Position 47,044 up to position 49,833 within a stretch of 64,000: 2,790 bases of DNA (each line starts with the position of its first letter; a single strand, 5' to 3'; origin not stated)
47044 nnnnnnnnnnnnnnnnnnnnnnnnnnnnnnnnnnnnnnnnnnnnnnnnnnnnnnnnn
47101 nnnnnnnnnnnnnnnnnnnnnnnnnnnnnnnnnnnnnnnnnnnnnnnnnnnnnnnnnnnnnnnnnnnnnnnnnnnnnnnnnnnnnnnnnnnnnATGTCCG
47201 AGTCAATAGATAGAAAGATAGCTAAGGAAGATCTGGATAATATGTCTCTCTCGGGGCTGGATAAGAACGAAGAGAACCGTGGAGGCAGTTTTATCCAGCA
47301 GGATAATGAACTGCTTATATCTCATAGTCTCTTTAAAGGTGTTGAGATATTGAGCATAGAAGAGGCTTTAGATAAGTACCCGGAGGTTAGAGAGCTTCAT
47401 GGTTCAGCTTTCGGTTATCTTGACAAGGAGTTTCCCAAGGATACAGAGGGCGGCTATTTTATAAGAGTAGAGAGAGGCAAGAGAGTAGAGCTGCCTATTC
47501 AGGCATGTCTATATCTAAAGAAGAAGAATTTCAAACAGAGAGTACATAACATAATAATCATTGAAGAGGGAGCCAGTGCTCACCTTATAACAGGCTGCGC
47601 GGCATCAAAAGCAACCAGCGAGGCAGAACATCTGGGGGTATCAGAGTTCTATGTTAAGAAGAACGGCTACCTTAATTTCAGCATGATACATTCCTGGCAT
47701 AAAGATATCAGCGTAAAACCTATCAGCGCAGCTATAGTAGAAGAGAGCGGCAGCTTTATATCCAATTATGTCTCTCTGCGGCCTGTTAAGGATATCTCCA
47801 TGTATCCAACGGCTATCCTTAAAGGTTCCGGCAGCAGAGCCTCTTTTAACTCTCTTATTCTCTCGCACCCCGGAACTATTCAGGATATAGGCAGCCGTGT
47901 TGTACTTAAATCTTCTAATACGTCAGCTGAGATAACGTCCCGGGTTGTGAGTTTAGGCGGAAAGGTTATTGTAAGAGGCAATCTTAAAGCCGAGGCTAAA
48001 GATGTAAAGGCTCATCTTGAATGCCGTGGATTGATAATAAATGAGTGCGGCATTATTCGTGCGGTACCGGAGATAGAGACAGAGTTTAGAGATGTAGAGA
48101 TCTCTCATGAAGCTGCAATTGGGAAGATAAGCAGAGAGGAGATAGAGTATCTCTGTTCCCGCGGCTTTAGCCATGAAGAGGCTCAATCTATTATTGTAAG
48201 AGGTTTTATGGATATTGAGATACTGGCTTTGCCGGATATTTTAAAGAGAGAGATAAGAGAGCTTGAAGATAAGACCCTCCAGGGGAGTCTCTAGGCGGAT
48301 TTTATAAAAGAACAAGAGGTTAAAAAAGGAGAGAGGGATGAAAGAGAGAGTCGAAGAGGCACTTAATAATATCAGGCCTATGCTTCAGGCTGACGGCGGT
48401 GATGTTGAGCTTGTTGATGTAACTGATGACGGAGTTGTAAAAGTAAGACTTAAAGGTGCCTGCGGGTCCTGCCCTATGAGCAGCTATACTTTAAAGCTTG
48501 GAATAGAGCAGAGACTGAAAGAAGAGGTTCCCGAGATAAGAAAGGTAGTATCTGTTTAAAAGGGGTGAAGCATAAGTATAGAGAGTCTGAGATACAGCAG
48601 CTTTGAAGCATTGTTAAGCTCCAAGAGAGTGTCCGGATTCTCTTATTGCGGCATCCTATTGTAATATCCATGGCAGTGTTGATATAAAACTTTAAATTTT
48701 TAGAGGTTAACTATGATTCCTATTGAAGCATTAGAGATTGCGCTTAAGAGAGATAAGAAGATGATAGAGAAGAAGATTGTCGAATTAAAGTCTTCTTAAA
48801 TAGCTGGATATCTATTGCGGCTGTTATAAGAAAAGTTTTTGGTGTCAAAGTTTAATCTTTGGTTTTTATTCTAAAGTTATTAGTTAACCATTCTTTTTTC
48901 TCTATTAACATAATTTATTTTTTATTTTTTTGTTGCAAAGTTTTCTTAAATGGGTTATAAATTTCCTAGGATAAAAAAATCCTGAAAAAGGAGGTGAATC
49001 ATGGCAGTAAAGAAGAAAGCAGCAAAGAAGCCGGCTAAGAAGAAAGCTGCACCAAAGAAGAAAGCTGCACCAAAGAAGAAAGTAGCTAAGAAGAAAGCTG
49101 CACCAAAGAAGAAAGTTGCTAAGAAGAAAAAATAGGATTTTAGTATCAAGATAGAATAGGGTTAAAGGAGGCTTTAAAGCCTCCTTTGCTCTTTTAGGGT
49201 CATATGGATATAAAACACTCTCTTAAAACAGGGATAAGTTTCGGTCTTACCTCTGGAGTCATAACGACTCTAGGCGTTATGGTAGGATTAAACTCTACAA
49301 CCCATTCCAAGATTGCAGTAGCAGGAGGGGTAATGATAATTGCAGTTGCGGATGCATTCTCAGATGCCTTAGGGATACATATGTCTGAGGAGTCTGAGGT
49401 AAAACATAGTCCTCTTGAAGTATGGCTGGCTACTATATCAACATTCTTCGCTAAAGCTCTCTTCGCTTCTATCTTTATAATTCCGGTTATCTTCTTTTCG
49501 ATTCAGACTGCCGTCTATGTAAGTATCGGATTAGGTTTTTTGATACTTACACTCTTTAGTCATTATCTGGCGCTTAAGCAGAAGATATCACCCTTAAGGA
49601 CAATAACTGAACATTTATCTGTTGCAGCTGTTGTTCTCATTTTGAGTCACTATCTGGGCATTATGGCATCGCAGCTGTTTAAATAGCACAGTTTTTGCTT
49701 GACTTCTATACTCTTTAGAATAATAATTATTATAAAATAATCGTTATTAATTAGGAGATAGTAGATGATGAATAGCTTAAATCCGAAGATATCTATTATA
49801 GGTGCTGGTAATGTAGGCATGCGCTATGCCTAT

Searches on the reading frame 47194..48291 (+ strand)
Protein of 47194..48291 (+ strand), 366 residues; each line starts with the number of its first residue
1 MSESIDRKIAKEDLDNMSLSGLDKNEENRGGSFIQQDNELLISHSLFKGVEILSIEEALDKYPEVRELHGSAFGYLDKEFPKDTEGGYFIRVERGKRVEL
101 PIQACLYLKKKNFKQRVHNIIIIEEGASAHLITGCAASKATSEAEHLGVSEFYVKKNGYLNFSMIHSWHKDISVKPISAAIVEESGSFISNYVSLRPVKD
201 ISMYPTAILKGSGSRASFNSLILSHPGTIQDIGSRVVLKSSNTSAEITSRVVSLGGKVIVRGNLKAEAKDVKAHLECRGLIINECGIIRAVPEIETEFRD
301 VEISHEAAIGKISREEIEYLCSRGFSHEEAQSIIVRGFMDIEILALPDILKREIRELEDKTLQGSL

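Call 19: search_protein_families(library=pfam, proteins=[window:47194-48291:+], max_evalue=0.001)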
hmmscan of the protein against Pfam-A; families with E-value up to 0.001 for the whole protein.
window:47194-48291:+ (366 aa): 1 family
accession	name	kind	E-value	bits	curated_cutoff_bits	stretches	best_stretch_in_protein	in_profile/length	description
PF01458.23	SUFBD_core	-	1.4e-41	142.9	27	1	111-338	6-232/232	SUF system FeS cluster assembly, SufBD core domain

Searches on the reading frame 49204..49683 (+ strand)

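Call 19: search_protein_families(library=pfam, proteins=[window:49204-49683:+], max_evalue=0.001)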
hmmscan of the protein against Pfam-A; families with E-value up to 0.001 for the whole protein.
window:49204-49683:+ (160 aa): 1 family
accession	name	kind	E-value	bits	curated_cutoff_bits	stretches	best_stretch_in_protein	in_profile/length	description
PF01988.24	VIT1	-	2.8e-06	27.8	28.1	1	56-152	114-213/214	VIT family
